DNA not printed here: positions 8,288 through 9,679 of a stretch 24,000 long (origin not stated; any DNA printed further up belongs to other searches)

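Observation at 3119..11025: Complete ADP-heptose pathway plus five glycosyltransferase domains in one operon of a genome type that has no LPS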

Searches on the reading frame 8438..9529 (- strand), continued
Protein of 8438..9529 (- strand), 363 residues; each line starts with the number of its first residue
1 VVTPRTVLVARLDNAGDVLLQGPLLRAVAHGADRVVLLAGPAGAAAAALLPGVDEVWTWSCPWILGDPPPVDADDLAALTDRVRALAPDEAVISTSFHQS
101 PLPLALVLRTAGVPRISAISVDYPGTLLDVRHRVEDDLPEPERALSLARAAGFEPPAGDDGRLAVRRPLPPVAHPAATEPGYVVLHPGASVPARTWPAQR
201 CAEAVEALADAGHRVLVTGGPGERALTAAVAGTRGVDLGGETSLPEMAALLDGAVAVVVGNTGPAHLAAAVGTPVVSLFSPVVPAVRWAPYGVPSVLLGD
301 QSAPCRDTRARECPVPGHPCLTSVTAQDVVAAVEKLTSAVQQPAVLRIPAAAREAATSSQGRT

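Call 59: find_homologous_proteins(query=L075:10001-10966:+, max_evalue=1e-20)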
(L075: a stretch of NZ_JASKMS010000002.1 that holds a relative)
Query L075:10001-10966:+ (322 aa): 8000 proteins with E <= 1e-20 among 8000 candidates; the best 120 are listed.
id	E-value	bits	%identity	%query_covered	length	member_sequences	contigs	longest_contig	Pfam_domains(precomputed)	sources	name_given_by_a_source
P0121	2.9e-203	692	98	100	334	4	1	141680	PF01075.24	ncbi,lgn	ncbi:glycosyltransferase family 9 protein [Streptomyces sp. NPDC003007]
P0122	2.5e-187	640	91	99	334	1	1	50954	PF01075.24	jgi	jgi:ADP-heptose:LPS heptosyltransferase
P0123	5.9e-184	629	90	100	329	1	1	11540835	PF01075.24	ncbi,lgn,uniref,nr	ncbi:glycosyltransferase family 9 protein [Streptomyces sp. DSM 40750]|uniref:glycosyltransferase fa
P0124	9.1e-183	625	89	100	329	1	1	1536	PF01075.24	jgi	jgi:ADP-heptose:LPS heptosyltransferase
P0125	1.9e-182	624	89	100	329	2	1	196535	PF01075.24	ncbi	-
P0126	3.2e-182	623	89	100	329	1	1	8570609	PF01075.24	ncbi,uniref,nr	ncbi:glycosyltransferase family 9 protein [Streptomyces sp. Go-475]|uniref:glycosyltransferase famil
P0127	1.2e-181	621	89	100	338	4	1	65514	PF01075.24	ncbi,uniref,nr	ncbi:glycosyltransferase family 9 protein [Streptomyces sp. AC555_RSS877]|uniref:glycosyltransferase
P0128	4.1e-181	620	89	100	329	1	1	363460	PF01075.24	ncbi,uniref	ncbi:glycosyltransferase family 9 protein [Streptomyces sp. NPDC050287]|uniref:glycosyltransferase f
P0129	4.6e-181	620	89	100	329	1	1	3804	PF01075.24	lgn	-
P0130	6.5e-181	619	89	100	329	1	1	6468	PF01075.24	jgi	jgi:ADP-heptose:LPS heptosyltransferase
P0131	9.6e-181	618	88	100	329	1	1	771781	PF01075.24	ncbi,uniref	ncbi:glycosyltransferase family 9 protein [Streptomyces sp. NPDC050759]|uniref:glycosyltransferase f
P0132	1.3e-180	618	88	100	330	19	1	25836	PF01075.24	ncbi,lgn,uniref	ncbi:glycosyltransferase family 9 protein [Streptomyces afghaniensis]|uniref:glycosyltransferase fam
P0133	1.9e-180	618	89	100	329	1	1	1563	PF01075.24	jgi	jgi:ADP-heptose:LPS heptosyltransferase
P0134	3.7e-180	617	88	100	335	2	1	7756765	PF01075.24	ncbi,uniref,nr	ncbi:glycosyltransferase family 9 protein [Streptomyces sp. ALI-76-A]|uniref:glycosyltransferase fam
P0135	3.8e-180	617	88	100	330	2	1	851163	PF01075.24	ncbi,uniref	ncbi:glycosyltransferase family 9 protein [Streptomyces coeruleorubidus]|uniref:glycosyltransferase 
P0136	3.9e-180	616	89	100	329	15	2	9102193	PF01075.24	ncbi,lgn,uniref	ncbi:glycosyltransferase family 9 protein [Streptomyces sp. SudanB52_2052]|uniref:glycosyltransferas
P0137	6.5e-180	616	88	100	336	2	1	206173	PF01075.24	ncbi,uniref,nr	ncbi:glycosyltransferase family 9 protein [Streptomyces canus]|uniref:glycosyltransferase family 9 p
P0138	1.4e-179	615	88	100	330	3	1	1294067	PF01075.24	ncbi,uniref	ncbi:glycosyltransferase family 9 protein [Streptomyces coeruleorubidus]|uniref:glycosyltransferase 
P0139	2.3e-179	614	88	100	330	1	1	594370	PF01075.24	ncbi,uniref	ncbi:glycosyltransferase family 9 protein [Streptomyces coeruleorubidus]|uniref:glycosyltransferase 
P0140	2.3e-179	614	89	100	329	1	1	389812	PF01075.24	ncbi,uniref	ncbi:glycosyltransferase family 9 protein [Streptomyces cellulosae]|uniref:Glycosyltransferase famil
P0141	2.4e-179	614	88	100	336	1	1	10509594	PF01075.24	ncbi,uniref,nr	ncbi:glycosyltransferase family 9 protein [Streptomyces canus]|uniref:glycosyltransferase family 9 p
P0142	3.4e-179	613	88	100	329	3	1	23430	PF01075.24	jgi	-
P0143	3.7e-179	613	87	100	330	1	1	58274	PF01075.24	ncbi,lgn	ncbi:glycosyltransferase family 9 protein [Streptomyces sp. NPDC004135]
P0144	4.9e-179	613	88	100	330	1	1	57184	PF01075.24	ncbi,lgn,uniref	ncbi:glycosyltransferase family 9 protein [Streptomyces coeruleorubidus]|uniref:glycosyltransferase 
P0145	7.2e-179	612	88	100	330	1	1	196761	PF01075.24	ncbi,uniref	ncbi:glycosyltransferase family 9 protein [Streptomyces coeruleorubidus]|uniref:glycosyltransferase 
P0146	1.1e-178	612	88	100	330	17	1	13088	PF01075.24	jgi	jgi:ADP-heptose:LPS heptosyltransferase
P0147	1.3e-178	611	88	100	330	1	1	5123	PF01075.24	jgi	jgi:ADP-heptose:LPS heptosyltransferase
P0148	1.5e-178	611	87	100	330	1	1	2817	PF01075.24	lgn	-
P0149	1.7e-178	611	88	100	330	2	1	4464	PF01075.24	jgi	jgi:ADP-heptose:LPS heptosyltransferase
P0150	2.6e-178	610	87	100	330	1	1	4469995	PF01075.24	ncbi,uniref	ncbi:glycosyltransferase family 9 protein [Streptomyces levis]|uniref:glycosyltransferase family 9 p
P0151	2.6e-178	610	88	100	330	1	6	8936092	PF01075.24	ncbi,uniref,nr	ncbi:glycosyltransferase family 9 protein [Streptomyces caelestis]|uniref:ADP-heptose:LPS heptosyltr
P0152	2.9e-178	610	87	100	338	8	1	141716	PF01075.24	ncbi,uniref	ncbi:glycosyltransferase family 9 protein [Streptomyces sp. NPDC002838]|uniref:glycosyltransferase f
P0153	3.0e-178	610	87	100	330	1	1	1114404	PF01075.24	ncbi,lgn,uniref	ncbi:glycosyltransferase family 9 protein [Streptomyces levis]|uniref:Glycosyltransferase family 9 p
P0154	3.8e-178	610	87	100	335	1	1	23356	PF01075.24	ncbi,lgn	ncbi:glycosyltransferase family 9 protein [Streptomyces sp. NPDC003011]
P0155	4.3e-178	610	88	98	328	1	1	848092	PF01075.24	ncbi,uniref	ncbi:glycosyltransferase family 9 protein [Streptomyces canus]|uniref:glycosyltransferase family 9 p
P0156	5.2e-178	609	88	100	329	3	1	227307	PF01075.24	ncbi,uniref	ncbi:glycosyltransferase family 9 protein [Streptomyces sp. NPDC006355]|uniref:glycosyltransferase f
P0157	1.2e-177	608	88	100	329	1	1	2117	PF01075.24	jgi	jgi:ADP-heptose:LPS heptosyltransferase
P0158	3.0e-177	607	87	100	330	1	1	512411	PF01075.24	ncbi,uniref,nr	ncbi:glycosyltransferase family 9 protein [Streptomyces sp. DH10]|uniref:glycosyltransferase family 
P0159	4.0e-177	607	88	100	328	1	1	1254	PF01075.24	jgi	jgi:ADP-heptose:LPS heptosyltransferase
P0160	4.8e-177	606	87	100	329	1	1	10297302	PF01075.24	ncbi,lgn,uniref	ncbi:glycosyltransferase family 9 protein [Streptomyces sp. SLBN-8D4]|uniref:glycosyltransferase fam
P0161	5.0e-177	606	86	100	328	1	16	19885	PF01075.24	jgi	jgi:ADP-heptose:LPS heptosyltransferase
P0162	5.0e-177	606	87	98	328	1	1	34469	PF01075.24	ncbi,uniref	ncbi:glycosyltransferase family 9 protein [Streptomyces sp. NPDC020731]|uniref:glycosyltransferase f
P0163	7.6e-177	606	88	100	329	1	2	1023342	PF01075.24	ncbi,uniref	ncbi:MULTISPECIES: glycosyltransferase family 9 protein [unclassified Streptomyces]|uniref:glycosylt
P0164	9.1e-177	605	87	100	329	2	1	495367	PF01075.24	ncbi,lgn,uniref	ncbi:glycosyltransferase family 9 protein [Streptomyces sp. NPDC006624]|uniref:glycosyltransferase f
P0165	1.6e-176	605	86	100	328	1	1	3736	PF01075.24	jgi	jgi:ADP-heptose:LPS heptosyltransferase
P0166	2.2e-176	604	87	100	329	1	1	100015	PF01075.24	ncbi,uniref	ncbi:glycosyltransferase family 9 protein [Streptomyces xiangluensis]|uniref:Glycosyltransferase fam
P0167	2.4e-176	604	86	100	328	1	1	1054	PF01075.24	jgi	jgi:ADP-heptose:LPS heptosyltransferase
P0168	2.8e-176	604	86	100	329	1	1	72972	PF01075.24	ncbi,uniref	ncbi:glycosyltransferase family 9 protein [Streptomyces massasporeus]|uniref:glycosyltransferase fam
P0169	3.0e-176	604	86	100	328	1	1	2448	PF01075.24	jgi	jgi:ADP-heptose:LPS heptosyltransferase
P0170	3.2e-176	604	87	100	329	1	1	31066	PF01075.24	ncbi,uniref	ncbi:glycosyltransferase family 9 protein [Streptomyces sp. NPDC086077]|uniref:glycosyltransferase f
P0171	3.5e-176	603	86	100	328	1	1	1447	PF01075.24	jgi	jgi:ADP-heptose:LPS heptosyltransferase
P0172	4.2e-176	603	87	100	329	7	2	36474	PF01075.24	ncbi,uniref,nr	ncbi:glycosyltransferase family 9 protein [Streptomyces sp.]|uniref:glycosyltransferase family 9 pro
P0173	4.6e-176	603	86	100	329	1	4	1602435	PF01075.24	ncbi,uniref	ncbi:glycosyltransferase family 9 protein [Streptomyces sp. NPDC057838]|uniref:glycosyltransferase f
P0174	4.8e-176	603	86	100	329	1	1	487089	PF01075.24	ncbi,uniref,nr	ncbi:glycosyltransferase family 9 protein [Streptomyces sp. DH41]|uniref:glycosyltransferase family 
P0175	4.9e-176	603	87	100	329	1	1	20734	PF01075.24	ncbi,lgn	ncbi:glycosyltransferase family 9 protein [Streptomyces sp. NPDC003007]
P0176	7.0e-176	602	87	100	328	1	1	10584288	PF01075.24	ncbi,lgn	ncbi:UNVERIFIED_CONTAM: ADP-heptose:LPS heptosyltransferase [Streptomyces canus]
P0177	7.6e-176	602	85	100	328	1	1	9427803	PF01075.24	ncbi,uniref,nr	ncbi:glycosyltransferase family 9 protein [Streptomyces sp. Li-HN-5-11]|uniref:glycosyltransferase f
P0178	7.9e-176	602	86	100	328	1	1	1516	PF01075.24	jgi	jgi:ADP-heptose:LPS heptosyltransferase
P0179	8.7e-176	602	87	100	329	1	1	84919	PF01075.24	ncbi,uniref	ncbi:glycosyltransferase family 9 protein [Streptomyces sp. NPDC058291]|uniref:glycosyltransferase f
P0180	1.0e-175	602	87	100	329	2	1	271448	PF01075.24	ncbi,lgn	ncbi:glycosyltransferase family 9 protein [Streptomyces sp. NPDC003032]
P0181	1.1e-175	602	87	100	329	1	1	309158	PF01075.24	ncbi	ncbi:glycosyltransferase family 9 protein [Streptomyces sp. NPDC054842]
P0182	1.6e-175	601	86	100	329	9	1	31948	PF01075.24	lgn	-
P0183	1.7e-175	601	87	100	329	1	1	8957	PF01075.24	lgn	-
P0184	1.8e-175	601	86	100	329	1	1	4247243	PF01075.24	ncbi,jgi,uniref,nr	ncbi:glycosyltransferase family 9 protein [Streptomyces sp. SLBN-31]|jgi:ADP-heptose:LPS heptosyltra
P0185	3.3e-175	600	86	100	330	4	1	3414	PF01075.24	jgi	jgi:ADP-heptose:LPS heptosyltransferase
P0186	3.4e-175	600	86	100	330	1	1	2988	PF01075.24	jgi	jgi:ADP-heptose:LPS heptosyltransferase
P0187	3.6e-175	600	87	100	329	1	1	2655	PF01075.24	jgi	jgi:ADP-heptose:LPS heptosyltransferase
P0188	6.6e-175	599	86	100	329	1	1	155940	PF01075.24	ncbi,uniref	ncbi:glycosyltransferase family 9 protein [Streptomyces sp. NPDC059861]|uniref:glycosyltransferase f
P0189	6.8e-175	599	85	100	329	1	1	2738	PF01075.24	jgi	jgi:ADP-heptose:LPS heptosyltransferase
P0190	7.0e-175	599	85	100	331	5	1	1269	PF01075.24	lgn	-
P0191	1.4e-174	598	85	100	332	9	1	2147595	PF01075.24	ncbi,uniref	ncbi:glycosyltransferase family 9 protein [Streptomyces sp. NPDC085932]|uniref:glycosyltransferase f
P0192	4.6e-174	597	86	100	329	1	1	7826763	PF01075.24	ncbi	ncbi:glycosyltransferase family 9 protein [Streptomyces sp. DSM 118878]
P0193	4.8e-174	596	84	100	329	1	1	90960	PF01075.24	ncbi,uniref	ncbi:glycosyltransferase family 9 protein [Streptomyces sp. NPDC085946]|uniref:glycosyltransferase f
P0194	4.8e-174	596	85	100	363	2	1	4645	PF01075.24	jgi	jgi:ADP-heptose:LPS heptosyltransferase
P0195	6.2e-174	596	85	100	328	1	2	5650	PF01075.24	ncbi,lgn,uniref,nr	ncbi:glycosyltransferase family 9 protein [Streptomyces carpinensis]|uniref:Glycosyltransferase fami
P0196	1.5e-173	595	86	100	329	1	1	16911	PF01075.24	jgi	jgi:ADP-heptose:LPS heptosyltransferase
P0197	2.0e-173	594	86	100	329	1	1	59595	PF01075.24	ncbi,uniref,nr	ncbi:glycosyltransferase family 9 protein [Streptomyces yerevanensis]|uniref:glycosyltransferase fam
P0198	2.4e-173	594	85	100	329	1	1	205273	PF01075.24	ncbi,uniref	ncbi:glycosyltransferase family 9 protein [Streptomyces vastus]|uniref:Glycosyltransferase family 9 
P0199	2.6e-173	594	85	100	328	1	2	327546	PF01075.24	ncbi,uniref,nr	ncbi:glycosyltransferase family 9 protein [Streptomyces naganishii]|uniref:Glycosyl transferase n=1 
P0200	3.1e-173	594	85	100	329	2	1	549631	PF01075.24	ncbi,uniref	ncbi:glycosyltransferase family 9 protein [Streptomyces tuirus]|uniref:glycosyltransferase family 9 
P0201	3.5e-173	594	86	100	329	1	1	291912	PF01075.24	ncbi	ncbi:glycosyltransferase family 9 protein [Streptomyces deserti]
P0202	4.2e-173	593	85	100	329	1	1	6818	PF01075.24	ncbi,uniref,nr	ncbi:glycosyltransferase family 9 protein [Streptomyces griseorubiginosus]|uniref:glycosyltransferas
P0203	7.1e-173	593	86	100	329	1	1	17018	PF01075.24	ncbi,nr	ncbi:glycosyltransferase family 9 protein [Streptomyces sp. ISL-14]|nr:glycosyltransferase family 9 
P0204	7.3e-173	593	86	100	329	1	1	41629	PF01075.24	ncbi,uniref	ncbi:glycosyltransferase family 9 protein [Streptomyces qaidamensis]|uniref:glycosyltransferase fami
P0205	1.2e-172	592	86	100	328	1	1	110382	PF01075.24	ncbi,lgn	ncbi:glycosyltransferase family 9 protein [Streptomyces sp. NPDC003697]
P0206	1.2e-172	592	85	100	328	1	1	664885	PF01075.24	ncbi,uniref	ncbi:glycosyltransferase family 9 protein [Streptomyces anandii]|uniref:glycosyltransferase family 9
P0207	1.5e-172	592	86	100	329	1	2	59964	PF01075.24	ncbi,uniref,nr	ncbi:glycosyltransferase family 9 protein [Streptomyces sp. ISL-22]|uniref:glycosyltransferase famil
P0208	1.7e-172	591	84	100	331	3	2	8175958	PF01075.24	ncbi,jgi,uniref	ncbi:glycosyltransferase family 9 protein [Streptomyces mexicanus]|jgi:ADP-heptose:LPS heptosyltrans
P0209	1.9e-172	591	85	100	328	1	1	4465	PF01075.24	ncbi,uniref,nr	ncbi:glycosyl transferase [Streptomyces sp. NTH33]|uniref:glycosyltransferase family 9 protein n=1 T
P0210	2.0e-172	591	85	100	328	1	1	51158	PF01075.24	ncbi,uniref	ncbi:glycosyltransferase family 9 protein [Streptomyces anandii]|uniref:Glycosyltransferase family 9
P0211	2.2e-172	591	85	100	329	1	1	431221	PF01075.24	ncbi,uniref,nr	ncbi:glycosyltransferase family 9 protein [Streptomyces sp. H51]|uniref:glycosyltransferase family 9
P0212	2.6e-172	591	85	100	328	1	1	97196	PF01075.24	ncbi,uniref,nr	ncbi:glycosyltransferase family 9 protein [Streptomyces anandii]|uniref:glycosyltransferase family 9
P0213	2.7e-172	591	85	100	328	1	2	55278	PF01075.24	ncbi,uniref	ncbi:glycosyltransferase family 9 protein [Streptomyces anandii]|uniref:glycosyltransferase family 9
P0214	8.4e-172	589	85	100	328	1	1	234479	PF01075.24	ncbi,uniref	ncbi:glycosyltransferase family 9 protein [Streptomyces anandii]|uniref:glycosyltransferase family 9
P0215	8.8e-172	589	85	100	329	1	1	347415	PF01075.24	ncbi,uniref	ncbi:glycosyltransferase family 9 protein [Streptomyces sp. NPDC087844]|uniref:glycosyltransferase f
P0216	1.7e-171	588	86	100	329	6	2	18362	PF01075.24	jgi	jgi:ADP-heptose:LPS heptosyltransferase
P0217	2.1e-171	588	85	100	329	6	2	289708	PF01075.24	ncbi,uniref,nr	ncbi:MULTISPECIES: glycosyltransferase family 9 protein [unclassified Streptomyces]|uniref:glycosylt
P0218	2.4e-171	588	85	100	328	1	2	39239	PF01075.24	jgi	jgi:ADP-heptose:LPS heptosyltransferase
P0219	2.4e-171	588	84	100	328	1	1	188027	PF01075.24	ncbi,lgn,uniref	ncbi:glycosyltransferase family 9 protein [Streptomyces sp. NPDC021356]|uniref:glycosyltransferase f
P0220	2.5e-171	588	85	100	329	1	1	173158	PF01075.24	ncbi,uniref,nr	ncbi:glycosyltransferase family 9 protein [Streptomyces sp. S.PNR 29]|uniref:glycosyltransferase fam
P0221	2.6e-171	587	86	100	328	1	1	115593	PF01075.24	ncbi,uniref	ncbi:glycosyltransferase family 9 protein [Streptomyces sp. NPDC046831]|uniref:glycosyltransferase f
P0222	3.6e-171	587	85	100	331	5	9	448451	PF01075.24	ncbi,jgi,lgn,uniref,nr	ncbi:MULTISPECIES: glycosyltransferase family 9 protein [Streptomyces]|uniref:Glycosyltransferase fa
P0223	4.7e-171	587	84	100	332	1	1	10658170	PF01075.24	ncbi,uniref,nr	ncbi:glycosyltransferase family 9 protein [Streptomyces sp. V4I2]|uniref:glycosyltransferase family 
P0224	5.2e-171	586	85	100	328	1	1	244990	PF01075.24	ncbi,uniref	ncbi:glycosyltransferase family 9 protein [Streptomyces sp. NPDC047017]|uniref:glycosyltransferase f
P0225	6.0e-171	586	83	100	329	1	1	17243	PF01075.24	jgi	jgi:ADP-heptose:LPS heptosyltransferase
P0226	1.0e-170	586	83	100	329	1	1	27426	PF01075.24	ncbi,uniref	ncbi:glycosyltransferase family 9 protein [Streptomyces sp. NPDC051207]|uniref:glycosyltransferase f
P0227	1.2e-170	585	84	100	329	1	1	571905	PF01075.24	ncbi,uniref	ncbi:glycosyltransferase family 9 protein [Streptomyces fungicidicus]|uniref:glycosyltransferase fam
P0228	3.6e-170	584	84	100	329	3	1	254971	PF01075.24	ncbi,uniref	ncbi:glycosyltransferase family 9 protein [Streptomyces sp. NPDC048416]|uniref:glycosyltransferase f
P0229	5.5e-170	583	83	100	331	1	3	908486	PF01075.24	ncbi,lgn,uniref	ncbi:glycosyltransferase family 9 protein [Streptomyces sp. NPDC012403]|uniref:glycosyltransferase f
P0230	7.0e-170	583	83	100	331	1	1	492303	PF01075.24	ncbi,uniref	ncbi:glycosyltransferase family 9 protein [Streptomyces sp. NPDC000348]|uniref:glycosyltransferase f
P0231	8.8e-170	582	84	100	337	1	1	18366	PF01075.24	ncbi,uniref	ncbi:glycosyltransferase family 9 protein [Streptomyces sp. NPDC126497]|uniref:glycosyltransferase f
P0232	1.4e-169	582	82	100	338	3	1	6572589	PF01075.24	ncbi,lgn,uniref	ncbi:hypothetical protein SUDANB58_04724 [Streptomyces sp. enrichment culture]|uniref:glycosyltransf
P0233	1.6e-169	582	84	100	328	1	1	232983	PF01075.24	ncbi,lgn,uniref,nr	ncbi:glycosyltransferase family 9 protein [Streptomyces kebangsaanensis]|uniref:glycosyltransferase 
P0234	2.1e-169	581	84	100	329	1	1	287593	PF01075.24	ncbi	ncbi:glycosyltransferase family 9 protein [Streptomyces sp. 7R007]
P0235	2.8e-169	581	83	100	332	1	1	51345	PF01075.24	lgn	-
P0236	2.8e-169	581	83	100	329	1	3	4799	PF01075.24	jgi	jgi:ADP-heptose:LPS heptosyltransferase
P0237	3.0e-169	581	84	100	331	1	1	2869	PF01075.24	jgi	jgi:ADP-heptose:LPS heptosyltransferase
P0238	6.5e-169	580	83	100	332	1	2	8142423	PF01075.24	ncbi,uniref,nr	ncbi:glycosyltransferase family 9 protein [Streptomyces capillispiralis]|uniref:ADP-heptose:LPS hept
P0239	1.1e-168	579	83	100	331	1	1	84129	PF01075.24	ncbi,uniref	ncbi:glycosyltransferase family 9 protein [Streptomyces sp. NPDC051740]|uniref:glycosyltransferase f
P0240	1.1e-168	579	83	100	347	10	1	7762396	PF01075.24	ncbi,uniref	ncbi:glycosyltransferase family 9 protein [Streptomyces cyaneogriseus]|uniref:glycosyltransferase fa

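Call 60: find_encoding_contigs(protein=P0222, flank=10000, max_places=3)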
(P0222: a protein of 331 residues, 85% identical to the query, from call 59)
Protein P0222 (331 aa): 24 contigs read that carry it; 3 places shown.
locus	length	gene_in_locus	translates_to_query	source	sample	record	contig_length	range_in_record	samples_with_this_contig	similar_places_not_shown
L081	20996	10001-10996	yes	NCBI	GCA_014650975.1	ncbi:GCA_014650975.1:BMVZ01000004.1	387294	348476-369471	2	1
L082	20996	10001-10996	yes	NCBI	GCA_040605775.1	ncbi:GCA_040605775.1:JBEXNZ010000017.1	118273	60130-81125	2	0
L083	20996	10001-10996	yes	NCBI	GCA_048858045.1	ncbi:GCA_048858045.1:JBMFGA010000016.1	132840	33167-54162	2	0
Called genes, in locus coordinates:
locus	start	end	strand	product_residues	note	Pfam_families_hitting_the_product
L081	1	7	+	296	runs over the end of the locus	PF00941:FAD_binding_5, PF03450:CO_deh_flav_C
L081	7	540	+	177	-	PF00111:Fer2, PF13085:Fer2_3 (weak), PF01799:Fer2_2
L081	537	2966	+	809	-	PF01315:Ald_Xan_dh_C, PF02738:MoCoBD_1, PF20256:MoCoBD_2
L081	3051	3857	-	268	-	PF00117:GATase, PF07722:Peptidase_C26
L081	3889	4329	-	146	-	-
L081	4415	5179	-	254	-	PF01522:Polysacc_deac_1, PF03065:Glyco_hydro_57 (weak)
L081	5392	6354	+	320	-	PF01073:3Beta_HSD, PF01370:Epimerase, PF04321:RmlD_sub_bind, PF16363:GDP_Man_Dehyd, PF07993:NAD_binding_4 (faint), PF13460:NAD_binding_10 (weak), PF02719:Polysacc_synt_2 (weak)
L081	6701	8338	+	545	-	PF02543:Carbam_trans_N, PF16861:Carbam_trans_C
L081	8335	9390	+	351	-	PF13641:Glyco_tranf_2_3, PF00535:Glycos_transf_2, PF13632:Glyco_trans_2_3 (faint)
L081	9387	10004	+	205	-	PF13344:Hydrolase_6 (faint), PF13419:HAD_2 (faint), PF00702:Hydrolase, PF13242:Hydrolase_like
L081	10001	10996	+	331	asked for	PF01075:Glyco_transf_9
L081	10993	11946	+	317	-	PF13692:Glyco_trans_1_4, PF00534:Glycos_transf_1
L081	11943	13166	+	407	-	PF08323:Glyco_transf_5 (faint), PF13439:Glyco_transf_4, PF13579:Glyco_trans_4_4, PF20706:GT4-conflict, PF00534:Glycos_transf_1, PF13692:Glyco_trans_1_4, PF13524:Glyco_trans_1_2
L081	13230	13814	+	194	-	PF13580:SIS_2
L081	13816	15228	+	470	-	PF00294:PfkB (weak), PF01467:CTP_transf_like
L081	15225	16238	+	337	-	PF01075:Glyco_transf_9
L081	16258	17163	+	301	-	PF00535:Glycos_transf_2, PF13641:Glyco_tranf_2_3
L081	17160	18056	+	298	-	PF00535:Glycos_transf_2, PF13641:Glyco_tranf_2_3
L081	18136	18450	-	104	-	PF11239:DUF3040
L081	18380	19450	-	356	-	PF04230:PS_pyruv_trans (weak)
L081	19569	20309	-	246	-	PF02308:MgtC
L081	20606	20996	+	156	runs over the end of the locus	PF01243:PNPOx_N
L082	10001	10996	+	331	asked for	PF01075:Glyco_transf_9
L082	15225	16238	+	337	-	PF01075:Glyco_transf_9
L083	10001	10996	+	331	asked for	PF01075:Glyco_transf_9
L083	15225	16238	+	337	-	PF01075:Glyco_transf_9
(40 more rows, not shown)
